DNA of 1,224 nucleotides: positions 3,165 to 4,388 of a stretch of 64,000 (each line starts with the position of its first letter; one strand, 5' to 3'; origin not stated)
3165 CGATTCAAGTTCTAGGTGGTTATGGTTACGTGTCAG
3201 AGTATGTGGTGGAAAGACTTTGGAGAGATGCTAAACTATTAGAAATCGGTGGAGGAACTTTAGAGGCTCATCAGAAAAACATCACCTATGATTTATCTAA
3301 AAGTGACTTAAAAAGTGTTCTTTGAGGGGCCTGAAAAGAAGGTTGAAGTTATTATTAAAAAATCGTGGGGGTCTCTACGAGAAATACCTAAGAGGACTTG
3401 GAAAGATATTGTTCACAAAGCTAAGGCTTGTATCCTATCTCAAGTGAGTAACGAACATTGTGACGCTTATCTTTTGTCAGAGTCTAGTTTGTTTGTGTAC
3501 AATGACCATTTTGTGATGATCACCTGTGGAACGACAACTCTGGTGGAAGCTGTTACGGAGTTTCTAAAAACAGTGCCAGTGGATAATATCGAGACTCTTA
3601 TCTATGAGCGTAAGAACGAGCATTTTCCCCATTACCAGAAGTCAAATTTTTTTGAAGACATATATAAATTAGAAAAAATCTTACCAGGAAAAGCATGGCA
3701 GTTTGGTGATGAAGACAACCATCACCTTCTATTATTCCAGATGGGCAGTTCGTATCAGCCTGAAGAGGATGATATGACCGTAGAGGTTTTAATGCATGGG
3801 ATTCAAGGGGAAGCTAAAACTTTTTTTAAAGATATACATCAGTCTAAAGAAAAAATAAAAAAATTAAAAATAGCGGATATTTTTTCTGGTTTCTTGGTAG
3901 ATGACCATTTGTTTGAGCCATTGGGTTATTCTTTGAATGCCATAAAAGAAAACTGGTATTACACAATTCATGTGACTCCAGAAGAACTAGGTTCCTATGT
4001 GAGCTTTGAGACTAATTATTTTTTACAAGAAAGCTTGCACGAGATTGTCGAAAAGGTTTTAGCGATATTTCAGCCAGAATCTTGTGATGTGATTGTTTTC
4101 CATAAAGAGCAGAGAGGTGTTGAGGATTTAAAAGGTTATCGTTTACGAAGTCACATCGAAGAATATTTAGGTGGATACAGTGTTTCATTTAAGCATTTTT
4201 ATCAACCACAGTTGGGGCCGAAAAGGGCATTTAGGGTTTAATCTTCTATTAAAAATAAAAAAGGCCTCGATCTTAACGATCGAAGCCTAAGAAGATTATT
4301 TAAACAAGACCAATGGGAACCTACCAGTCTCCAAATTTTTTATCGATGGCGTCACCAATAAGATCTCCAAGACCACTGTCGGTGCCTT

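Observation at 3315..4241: Eukaryote-type (class 2) S-adenosylmethionine decarboxylase in a bacterium, linked to speE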

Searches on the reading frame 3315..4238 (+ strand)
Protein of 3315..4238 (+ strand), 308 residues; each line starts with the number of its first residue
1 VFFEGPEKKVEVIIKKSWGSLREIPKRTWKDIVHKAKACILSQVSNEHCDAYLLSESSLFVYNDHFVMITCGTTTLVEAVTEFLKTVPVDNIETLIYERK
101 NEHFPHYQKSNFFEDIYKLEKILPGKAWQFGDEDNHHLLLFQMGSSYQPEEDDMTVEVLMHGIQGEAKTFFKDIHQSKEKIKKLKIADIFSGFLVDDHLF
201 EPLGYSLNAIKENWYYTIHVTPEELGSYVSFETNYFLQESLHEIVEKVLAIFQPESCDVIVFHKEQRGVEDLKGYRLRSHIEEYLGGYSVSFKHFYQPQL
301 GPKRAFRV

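Call 3: search_protein_families(library=pfam, proteins=[window:3315-4238:+], max_evalue=0.01)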
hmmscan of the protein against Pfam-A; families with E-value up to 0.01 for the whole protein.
window:3315-4238:+ (308 aa): 2 families
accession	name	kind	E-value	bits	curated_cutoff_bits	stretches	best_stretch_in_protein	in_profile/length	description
PF01536.21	SAM_decarbox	-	2.2e-71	241.2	22.2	1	2-295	3-342/343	Adenosylmethionine decarboxylase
PF08831.15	MHCassoc_trimer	-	0.0069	16.9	25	0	101-151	17-66/69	Class II MHC-associated invariant chain trimerisation domain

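Call 4: search_protein_families(library=ncbifam, proteins=[window:3315-4238:+], max_evalue=0.01)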
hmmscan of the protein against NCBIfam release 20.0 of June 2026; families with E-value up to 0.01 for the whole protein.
window:3315-4238:+ (308 aa): 1 family
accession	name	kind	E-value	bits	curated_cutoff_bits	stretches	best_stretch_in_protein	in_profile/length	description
TIGR00535.1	SAM_DCase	equivalog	1.3e-51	175.5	233.15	1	3-269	1-295/334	adenosylmethionine decarboxylase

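Call 5: search_solved_structures(query=window:3315-4238:+, max_evalue=0.01, show_alignments=2)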
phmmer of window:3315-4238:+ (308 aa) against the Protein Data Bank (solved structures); distinct sequences matched with E-value up to 0.01: 13.
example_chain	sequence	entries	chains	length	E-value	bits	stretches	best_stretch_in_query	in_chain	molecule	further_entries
1msv_A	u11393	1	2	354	1.5e-37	132.6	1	2-262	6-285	S-adenosylmethionine decarboxylase proenzyme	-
1jl0_A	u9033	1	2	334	2.4e-36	128.6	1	2-262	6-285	S-ADENOSYLMETHIONINE DECARBOXYLASE PROENZYME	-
1jen_A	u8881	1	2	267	1.3e-27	100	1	58-262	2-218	PROTEIN (S-ADENOSYLMETHIONINE DECARBOXYLASE (ALPHA CHAIN))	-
3dz2_A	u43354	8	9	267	1.4e-27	99.8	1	58-262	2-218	S-adenosylmethionine decarboxylase alpha chain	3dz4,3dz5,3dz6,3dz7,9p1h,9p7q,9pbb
3ep9_A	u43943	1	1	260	2.1e-27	99.3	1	58-262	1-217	S-adenosylmethionine decarboxylase alpha chain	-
3h0v_A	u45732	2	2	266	2.1e-27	99.2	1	58-262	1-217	S-adenosylmethionine decarboxylase proenzyme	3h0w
1i72_A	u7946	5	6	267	2.9e-27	98.8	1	58-262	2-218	S-ADENOSYLMETHIONINE DECARBOXYLASE ALPHA CHAIN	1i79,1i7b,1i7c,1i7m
3ep4_A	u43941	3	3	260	5.4e-27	97.9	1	58-262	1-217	S-adenosylmethionine decarboxylase alpha chain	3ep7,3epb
3ep5_A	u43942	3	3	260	5.4e-27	97.9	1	58-262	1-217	S-adenosylmethionine decarboxylase alpha chain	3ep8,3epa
3ep3_A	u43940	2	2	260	1e-26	97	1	58-262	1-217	S-adenosylmethionine decarboxylase alpha chain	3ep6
3dz3_A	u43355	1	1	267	1.8e-26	96.2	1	58-262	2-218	S-adenosylmethionine decarboxylase alpha chain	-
5tvf_B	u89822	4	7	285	2e-23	86.2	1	58-265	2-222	S-adenosylmethionine decarboxylase alpha chain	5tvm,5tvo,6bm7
1mhm_A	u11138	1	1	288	6.1e-18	68.2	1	58-296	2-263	S-adenosylmethionine decarboxylase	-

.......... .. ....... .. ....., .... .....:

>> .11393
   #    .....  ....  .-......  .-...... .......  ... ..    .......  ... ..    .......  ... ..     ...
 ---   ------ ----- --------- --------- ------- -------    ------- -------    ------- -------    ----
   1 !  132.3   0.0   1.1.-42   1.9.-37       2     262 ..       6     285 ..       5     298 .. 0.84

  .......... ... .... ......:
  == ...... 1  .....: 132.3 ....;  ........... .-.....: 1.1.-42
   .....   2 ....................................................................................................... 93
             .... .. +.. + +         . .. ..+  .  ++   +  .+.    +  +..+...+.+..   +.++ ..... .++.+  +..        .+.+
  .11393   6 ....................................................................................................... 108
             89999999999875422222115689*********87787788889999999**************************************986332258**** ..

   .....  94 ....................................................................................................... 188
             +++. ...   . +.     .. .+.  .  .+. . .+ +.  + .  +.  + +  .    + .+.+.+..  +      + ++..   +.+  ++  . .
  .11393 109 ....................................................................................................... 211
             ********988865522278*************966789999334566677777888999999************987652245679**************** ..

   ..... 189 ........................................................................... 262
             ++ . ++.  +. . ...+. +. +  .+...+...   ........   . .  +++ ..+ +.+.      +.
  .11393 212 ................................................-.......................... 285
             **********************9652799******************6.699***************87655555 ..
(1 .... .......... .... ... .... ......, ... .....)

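Call 6: find_homologous_proteins(query=window:3315-4238:+, max_evalue=0.00001)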
Query window:3315-4238:+ (308 aa): 2523 proteins with E <= 0.00001 among 3228 candidates; the best 120 are listed.
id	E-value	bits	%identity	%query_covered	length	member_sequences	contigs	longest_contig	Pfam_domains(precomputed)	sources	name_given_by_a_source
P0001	9.9e-208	706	100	100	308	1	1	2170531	PF01536.22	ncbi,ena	-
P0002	9.3e-146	503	68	100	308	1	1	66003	PF01536.22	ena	-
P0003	6.9e-145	500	68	99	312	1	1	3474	PF01536.22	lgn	-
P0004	1.8e-130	453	61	100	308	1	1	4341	PF01536.22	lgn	-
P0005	2.8e-100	353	52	99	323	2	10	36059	PF01536.22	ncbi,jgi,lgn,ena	-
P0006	6.6e-99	349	52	100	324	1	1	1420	PF01536.22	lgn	-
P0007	8.5e-98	345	51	99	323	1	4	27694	PF01536.22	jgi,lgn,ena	-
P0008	5.3e-97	343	51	99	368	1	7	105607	PF01536.22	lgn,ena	-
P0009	6.8e-97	342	51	99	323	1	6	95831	PF01536.22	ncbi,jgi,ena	-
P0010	2.4e-96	341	52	99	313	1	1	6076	PF01536.22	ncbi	-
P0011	7.2e-95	336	50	97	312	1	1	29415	PF01536.22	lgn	-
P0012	6.4e-94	333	50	99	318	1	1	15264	PF01536.22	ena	-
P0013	1.3e-93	332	50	99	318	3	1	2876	PF01536.22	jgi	-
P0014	1.3e-93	332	50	100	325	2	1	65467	PF01536.22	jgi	jgi:S-adenosylmethionine decarboxylase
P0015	1.4e-93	332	49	98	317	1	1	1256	PF01536.22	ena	-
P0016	2.7e-93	331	50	97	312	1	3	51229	PF01536.22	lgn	-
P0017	3.0e-93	330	50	99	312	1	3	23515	PF01536.22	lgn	-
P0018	5.2e-93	330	50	97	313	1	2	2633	PF01536.22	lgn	-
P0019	1.4e-92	328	51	99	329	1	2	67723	PF01536.22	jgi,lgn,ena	-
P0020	2.4e-92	327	50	99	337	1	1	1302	PF01536.22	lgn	-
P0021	3.0e-92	327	51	99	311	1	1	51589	PF01536.22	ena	-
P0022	8.6e-92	326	52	97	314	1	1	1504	PF01536.22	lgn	-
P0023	1.3e-91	325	47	100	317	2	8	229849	PF01536.22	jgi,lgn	-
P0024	3.6e-91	324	49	99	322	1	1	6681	PF01536.22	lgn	-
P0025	3.6e-91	324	47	100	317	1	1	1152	PF01536.22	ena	-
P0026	5.4e-91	323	48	100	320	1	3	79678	PF01536.22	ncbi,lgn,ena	-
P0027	1.6e-90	321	48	99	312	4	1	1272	PF01536.22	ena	-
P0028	2.0e-90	321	50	98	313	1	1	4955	PF01536.22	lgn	-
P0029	2.5e-90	321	45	99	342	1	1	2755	PF01536.22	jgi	jgi:S-adenosylmethionine decarboxylase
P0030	4.1e-90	320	48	99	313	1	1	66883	PF01536.22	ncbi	ncbi:MAG: adenosylmethionine decarboxylase [Bdellovibrionales bacterium]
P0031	8.8e-90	319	48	100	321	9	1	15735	PF01536.22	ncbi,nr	ncbi:MAG: adenosylmethionine decarboxylase [Deltaproteobacteria bacterium]|nr:adenosylmethionine dec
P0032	1.3e-89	318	49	96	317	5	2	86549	PF01536.22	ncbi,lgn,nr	ncbi:MAG: adenosylmethionine decarboxylase [Myxococcales bacterium]|nr:adenosylmethionine decarboxyl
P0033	1.7e-89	318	50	100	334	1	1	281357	PF01536.22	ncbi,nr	ncbi:MAG: adenosylmethionine decarboxylase [Elusimicrobia bacterium]|nr:adenosylmethionine decarboxy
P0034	1.8e-89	318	49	96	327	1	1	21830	PF01536.22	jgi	-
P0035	2.2e-89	318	48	96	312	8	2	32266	PF01536.22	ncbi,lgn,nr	ncbi:MAG: adenosylmethionine decarboxylase [Bdellovibrionota bacterium]|nr:adenosylmethionine decarb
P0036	4.4e-89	317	48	100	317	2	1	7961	PF01536.22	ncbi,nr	ncbi:MAG: adenosylmethionine decarboxylase [Deltaproteobacteria bacterium]|nr:adenosylmethionine dec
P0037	4.4e-89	317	48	99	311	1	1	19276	PF01536.22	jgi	jgi:S-adenosylmethionine decarboxylase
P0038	4.6e-89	317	50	97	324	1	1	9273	PF01536.22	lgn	-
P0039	5.0e-89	317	50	97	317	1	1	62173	PF01536.22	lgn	-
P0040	5.1e-89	316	49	97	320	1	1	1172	PF01536.22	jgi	jgi:S-adenosylmethionine decarboxylase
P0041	6.6e-89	316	49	97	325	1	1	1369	PF01536.22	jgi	jgi:S-adenosylmethionine decarboxylase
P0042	8.1e-89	316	50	95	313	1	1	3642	PF01536.22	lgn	-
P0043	8.7e-89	316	48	98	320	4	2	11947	PF01536.22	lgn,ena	-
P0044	1.1e-88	315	47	100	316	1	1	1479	PF01536.22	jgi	jgi:S-adenosylmethionine decarboxylase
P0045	1.2e-88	315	48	98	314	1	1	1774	PF01536.22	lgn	-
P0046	1.4e-88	315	50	100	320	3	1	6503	PF01536.22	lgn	-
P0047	1.5e-88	315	48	99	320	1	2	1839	PF01536.22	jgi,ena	-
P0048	1.5e-88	315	55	86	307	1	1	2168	PF01536.22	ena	-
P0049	1.6e-88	315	46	99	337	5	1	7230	PF01536.22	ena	-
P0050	2.1e-88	314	46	100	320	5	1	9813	PF01536.22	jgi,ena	-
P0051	3.8e-88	314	49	100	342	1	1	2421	PF01536.22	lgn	-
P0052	3.8e-88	314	48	97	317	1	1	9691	PF01536.22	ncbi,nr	ncbi:MAG: hypothetical protein KDD34_01340 [Bdellovibrionales bacterium]|nr:hypothetical protein [Bd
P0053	6.6e-88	313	46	100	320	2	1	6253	PF01536.22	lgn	-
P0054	6.9e-88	313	46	100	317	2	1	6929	PF01536.22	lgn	-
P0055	7.5e-88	313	47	99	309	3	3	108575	PF01536.22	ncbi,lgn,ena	-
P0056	8.2e-88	313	46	99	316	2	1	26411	PF01536.22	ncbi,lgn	-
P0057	8.6e-88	312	46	100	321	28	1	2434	PF01536.22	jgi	jgi:S-adenosylmethionine decarboxylase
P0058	1.0e-87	312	48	100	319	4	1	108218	PF01536.22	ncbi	-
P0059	1.1e-87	312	47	100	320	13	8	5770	PF01536.22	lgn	-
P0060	1.1e-87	312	49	100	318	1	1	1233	PF01536.22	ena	-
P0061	1.1e-87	312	47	99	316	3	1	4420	PF01536.22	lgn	-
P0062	1.3e-87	312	49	100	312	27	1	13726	PF01536.22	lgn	-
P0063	1.3e-87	312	48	100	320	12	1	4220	PF01536.22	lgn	-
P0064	1.7e-87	311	47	98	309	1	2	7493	PF01536.22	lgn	-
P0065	1.8e-87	311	48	98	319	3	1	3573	PF01536.22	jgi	jgi:S-adenosylmethionine decarboxylase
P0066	1.8e-87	311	49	96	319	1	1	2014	PF01536.22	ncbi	ncbi:MAG: adenosylmethionine decarboxylase [Pseudomonadota bacterium]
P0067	2.0e-87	311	48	96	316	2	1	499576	PF01536.22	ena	-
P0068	2.0e-87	311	45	100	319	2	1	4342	PF01536.22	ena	-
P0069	2.1e-87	311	48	99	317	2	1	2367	PF01536.22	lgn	-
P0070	2.4e-87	311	48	100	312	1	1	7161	PF01536.22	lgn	-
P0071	2.9e-87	311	49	96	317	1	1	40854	PF01536.22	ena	-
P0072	3.1e-87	311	50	99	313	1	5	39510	PF01536.22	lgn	-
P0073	3.2e-87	311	48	97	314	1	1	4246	PF01536.22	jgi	jgi:S-adenosylmethionine decarboxylase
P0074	3.5e-87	310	46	96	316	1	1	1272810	PF01536.22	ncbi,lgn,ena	-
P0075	4.2e-87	310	50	100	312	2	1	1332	PF01536.22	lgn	-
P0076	4.4e-87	310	49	98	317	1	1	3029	PF01536.22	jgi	jgi:S-adenosylmethionine decarboxylase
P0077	4.6e-87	310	47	99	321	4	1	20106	PF01536.22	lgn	-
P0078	5.4e-87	310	47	100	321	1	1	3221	PF01536.22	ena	-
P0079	5.6e-87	310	46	99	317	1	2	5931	PF01536.22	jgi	jgi:S-adenosylmethionine decarboxylase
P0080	5.8e-87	310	47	100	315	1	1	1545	PF01536.22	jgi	jgi:S-adenosylmethionine decarboxylase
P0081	6.2e-87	310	50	97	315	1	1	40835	PF01536.22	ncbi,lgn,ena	-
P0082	6.6e-87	310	47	100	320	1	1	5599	PF01536.22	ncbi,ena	-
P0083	6.8e-87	310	50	97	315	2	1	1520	PF01536.22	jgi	jgi:S-adenosylmethionine decarboxylase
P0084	6.9e-87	309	49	100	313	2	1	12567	PF01536.22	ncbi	-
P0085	7.0e-87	309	47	98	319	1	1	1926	PF01536.22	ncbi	-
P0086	7.0e-87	309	50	96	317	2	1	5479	PF01536.22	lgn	-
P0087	7.3e-87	309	48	100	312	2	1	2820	PF01536.22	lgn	-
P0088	7.5e-87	309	46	100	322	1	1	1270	PF01536.22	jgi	-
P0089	7.9e-87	309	46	100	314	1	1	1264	PF01536.22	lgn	-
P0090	8.5e-87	309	49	97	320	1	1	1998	PF01536.22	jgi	jgi:S-adenosylmethionine decarboxylase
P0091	9.1e-87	309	47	98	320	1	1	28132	PF01536.22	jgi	jgi:S-adenosylmethionine decarboxylase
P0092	9.7e-87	309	49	97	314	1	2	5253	PF01536.22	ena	-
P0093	1.1e-86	309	49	100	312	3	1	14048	PF01536.22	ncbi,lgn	-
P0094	1.2e-86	309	46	100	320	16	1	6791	PF01536.22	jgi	jgi:S-adenosylmethionine decarboxylase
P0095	1.4e-86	308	44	100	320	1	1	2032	PF01536.22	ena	-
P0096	1.6e-86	308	49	98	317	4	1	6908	PF01536.22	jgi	jgi:S-adenosylmethionine decarboxylase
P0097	1.9e-86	308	48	98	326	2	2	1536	PF01536.22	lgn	-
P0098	1.9e-86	308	49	100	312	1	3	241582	PF01536.22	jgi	jgi:S-adenosylmethionine decarboxylase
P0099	2.0e-86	308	50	100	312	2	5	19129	PF01536.22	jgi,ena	jgi:S-adenosylmethionine decarboxylase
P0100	3.1e-86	307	51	96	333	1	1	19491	PF01536.22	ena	-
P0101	3.3e-86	307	46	99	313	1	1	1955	PF01536.22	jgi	jgi:S-adenosylmethionine decarboxylase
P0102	3.7e-86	307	45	99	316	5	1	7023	PF01536.22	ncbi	-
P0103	4.1e-86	307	46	100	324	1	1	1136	PF01536.22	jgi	-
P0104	4.2e-86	307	45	100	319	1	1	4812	PF01536.22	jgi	jgi:S-adenosylmethionine decarboxylase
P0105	4.8e-86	307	49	99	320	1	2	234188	PF01536.22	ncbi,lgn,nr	ncbi:MAG: adenosylmethionine decarboxylase [Elusimicrobia bacterium]|nr:adenosylmethionine decarboxy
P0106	6.9e-86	306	47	99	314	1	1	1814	PF01536.22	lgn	-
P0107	7.0e-86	306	47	100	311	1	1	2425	PF01536.22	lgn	-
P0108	8.2e-86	306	44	100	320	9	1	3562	PF01536.22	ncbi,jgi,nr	ncbi:MAG: S-adenosylmethionine decarboxylase proenzyme [Myxococcales bacterium]|nr:S-adenosylmethion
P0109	1.2e-85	305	44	100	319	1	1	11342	PF01536.22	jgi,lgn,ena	jgi:S-adenosylmethionine decarboxylase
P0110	1.3e-85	305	46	100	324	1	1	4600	PF01536.22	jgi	jgi:S-adenosylmethionine decarboxylase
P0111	1.4e-85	305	48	99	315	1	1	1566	PF01536.22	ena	-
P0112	1.4e-85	305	50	96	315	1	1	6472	PF01536.22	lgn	-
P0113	1.5e-85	305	49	96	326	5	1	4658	PF01536.22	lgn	-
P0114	1.6e-85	305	48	97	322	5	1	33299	PF01536.22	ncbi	-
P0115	1.6e-85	305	45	98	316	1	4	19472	PF01536.22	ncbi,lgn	-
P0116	1.8e-85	305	44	100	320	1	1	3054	PF01536.22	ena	-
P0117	1.9e-85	305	46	100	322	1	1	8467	PF01536.22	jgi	jgi:S-adenosylmethionine decarboxylase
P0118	2.0e-85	305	46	98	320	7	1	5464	PF01536.22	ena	-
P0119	2.1e-85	305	52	86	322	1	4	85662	PF01536.22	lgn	-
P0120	2.1e-85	305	48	100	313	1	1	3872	PF01536.22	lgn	-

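Call 14: find_encoding_contigs(protein=P0001, flank=3000, max_places=3)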
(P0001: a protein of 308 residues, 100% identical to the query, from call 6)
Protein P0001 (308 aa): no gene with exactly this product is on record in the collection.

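Call 19: find_related_loci(query=window:3315-4238:+, collection=genome_contigs, flank=6000)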
Query window:3315-4238:+ (308 aa) in genome_contigs; peptide patterns used: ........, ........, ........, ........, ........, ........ (x = any residue, [..] = any of these).
73 stretches matched a pattern; 37 encode a relative of the query (tblastn E <= 1e-3); 37 distinct loci.
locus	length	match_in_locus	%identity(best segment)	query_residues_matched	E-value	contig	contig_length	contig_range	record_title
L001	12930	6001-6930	50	1-306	1e-95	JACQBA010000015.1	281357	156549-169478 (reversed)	MAG: Elusimicrobia bacterium isolate NC_groundwater_930_Pr1_S-0.2um_66_35 Montesol18-Sp2_coassembly_scaffold_673247, who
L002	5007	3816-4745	50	1-308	2e-94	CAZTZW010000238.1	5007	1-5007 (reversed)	MAG TPA_asm: uncultured Elusimicrobia sp. isolate SRP302895_co1_139 genome assembly, contig: NODE_36369_length_5007_cov_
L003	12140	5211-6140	49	1-308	3e-93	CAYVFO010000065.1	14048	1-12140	MAG TPA_asm: uncultured Elusimicrobia sp. isolate SRP124282_co12_75 genome assembly, contig: NODE_545_length_14048_cov_9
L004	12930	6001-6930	49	1-308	3e-93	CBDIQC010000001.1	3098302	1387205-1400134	MAG: uncultured Elusimicrobia bacterium isolate NI882-mx-bin12 genome assembly, contig: N-N882-C16, whole genome shotgun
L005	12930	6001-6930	49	1-308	6e-92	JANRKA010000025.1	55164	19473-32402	MAG: Elusimicrobiota bacterium isolate bins.479 k141_1922911, whole genome shotgun sequence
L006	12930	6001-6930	48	1-308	2e-91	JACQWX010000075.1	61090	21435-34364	MAG: Elusimicrobia bacterium isolate NC_groundwater_1500_Pr4_B-0.1um_67_5 SR1-18-B1_scaffold_343482, whole genome shotgu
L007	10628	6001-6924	47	1-306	1e-91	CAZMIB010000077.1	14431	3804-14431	MAG TPA_asm: uncultured Elusimicrobia sp. isolate binchicken_co185_179 genome assembly, contig: NODE_6260_length_14431_c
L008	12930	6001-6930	48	1-308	3e-91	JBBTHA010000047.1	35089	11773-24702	MAG: Elusimicrobiota bacterium isolate H41-bin160_1 H41_bin160_1_000000000047, whole genome shotgun sequence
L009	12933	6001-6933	49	1-308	8e-91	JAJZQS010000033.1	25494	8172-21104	MAG: bacterium isolate SKS1.bin53 NODE_3395_length_25494_cov_8.670753, whole genome shotgun sequence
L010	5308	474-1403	47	1-308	2e-89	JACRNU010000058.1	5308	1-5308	MAG: Elusimicrobia bacterium isolate NC_groundwater_1943_Pr3_S-0.2um_66_9 scaffold_321421, whole genome shotgun sequence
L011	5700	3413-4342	48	1-308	2e-89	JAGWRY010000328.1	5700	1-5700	MAG: Elusimicrobia bacterium isolate REEB337 k141_3177412, whole genome shotgun sequence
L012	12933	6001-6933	49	1-308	2e-89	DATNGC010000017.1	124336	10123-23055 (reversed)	MAG TPA_asm: Elusimicrobiota bacterium isolate SMAG_U11311 k141_3742070, whole genome shotgun sequence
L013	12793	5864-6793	49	1-308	5e-89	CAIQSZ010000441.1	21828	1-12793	MAG: uncultured Elusimicrobia bacterium isolate I2_bin-066 genome assembly, contig: bin-066:441/493, whole genome shotgu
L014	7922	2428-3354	48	2-308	5e-89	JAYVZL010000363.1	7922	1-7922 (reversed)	MAG: Elusimicrobiota bacterium isolate GL90_UP_concoct_198 GL90_UP_concoct_198_362, whole genome shotgun sequence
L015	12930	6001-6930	46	1-308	2e-88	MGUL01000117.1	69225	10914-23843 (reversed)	MAG: Elusimicrobia bacterium RBG_16_66_12 RBG_16_scaffold_3654, whole genome shotgun sequence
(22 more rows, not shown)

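Call 20: list_cluster_members(proteins=[P0001, P0002, P0005, P0009, P0074])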
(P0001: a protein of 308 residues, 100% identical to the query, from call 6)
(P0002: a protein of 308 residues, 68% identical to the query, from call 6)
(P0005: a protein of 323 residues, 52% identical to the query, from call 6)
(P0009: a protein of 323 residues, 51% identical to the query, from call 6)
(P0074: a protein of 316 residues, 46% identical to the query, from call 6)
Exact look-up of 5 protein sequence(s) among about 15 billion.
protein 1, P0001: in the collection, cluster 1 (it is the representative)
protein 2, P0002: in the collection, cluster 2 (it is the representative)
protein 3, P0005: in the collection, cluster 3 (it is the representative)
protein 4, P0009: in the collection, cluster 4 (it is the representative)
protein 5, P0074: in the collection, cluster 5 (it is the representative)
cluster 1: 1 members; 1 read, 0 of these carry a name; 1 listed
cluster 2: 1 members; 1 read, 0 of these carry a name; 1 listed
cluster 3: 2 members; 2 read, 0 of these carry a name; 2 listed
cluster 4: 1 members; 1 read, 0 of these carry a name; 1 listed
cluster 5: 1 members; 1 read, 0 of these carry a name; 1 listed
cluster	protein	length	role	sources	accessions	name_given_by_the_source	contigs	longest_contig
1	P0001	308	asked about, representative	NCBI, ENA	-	-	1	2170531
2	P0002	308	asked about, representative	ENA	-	-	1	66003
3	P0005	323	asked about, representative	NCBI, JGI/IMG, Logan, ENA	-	-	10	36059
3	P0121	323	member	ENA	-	-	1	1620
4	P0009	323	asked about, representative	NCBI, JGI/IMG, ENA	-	-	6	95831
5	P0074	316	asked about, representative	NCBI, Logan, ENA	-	-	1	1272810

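Call 24: find_encoding_contigs(protein=P0002, flank=6000, max_places=2)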
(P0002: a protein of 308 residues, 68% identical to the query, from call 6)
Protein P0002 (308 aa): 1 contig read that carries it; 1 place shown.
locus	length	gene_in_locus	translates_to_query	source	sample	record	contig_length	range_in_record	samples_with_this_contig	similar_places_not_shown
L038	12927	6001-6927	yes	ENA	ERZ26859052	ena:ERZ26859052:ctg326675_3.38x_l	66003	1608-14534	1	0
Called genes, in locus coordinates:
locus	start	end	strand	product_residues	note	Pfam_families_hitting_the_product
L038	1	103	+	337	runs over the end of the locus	PF00676:E1_dh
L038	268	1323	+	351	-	PF02779:Transket_pyr, PF02780:Transketolase_C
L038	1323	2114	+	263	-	-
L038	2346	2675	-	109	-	PF01521:Fe-S_biosyn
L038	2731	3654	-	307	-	PF00266:Aminotran_5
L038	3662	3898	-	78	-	PF00266:Aminotran_5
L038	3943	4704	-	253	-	PF00994:MoCF_biosynth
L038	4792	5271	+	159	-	PF02771:Acyl-CoA_dh_N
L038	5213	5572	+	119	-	PF02770:Acyl-CoA_dh_M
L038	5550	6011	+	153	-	PF00441:Acyl-CoA_dh_1, PF08028:Acyl-CoA_dh_2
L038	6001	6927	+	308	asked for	PF01536:SAM_decarbox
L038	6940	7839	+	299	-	PF17284:Spermine_synt_N, PF01564:Spermine_synth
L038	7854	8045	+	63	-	-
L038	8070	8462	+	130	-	PF14489:QueF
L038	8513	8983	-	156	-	-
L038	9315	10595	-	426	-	-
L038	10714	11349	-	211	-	-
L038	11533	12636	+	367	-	PF01625:PMSR, PF01641:SelR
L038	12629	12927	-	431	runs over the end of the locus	PF00709:Adenylsucc_synt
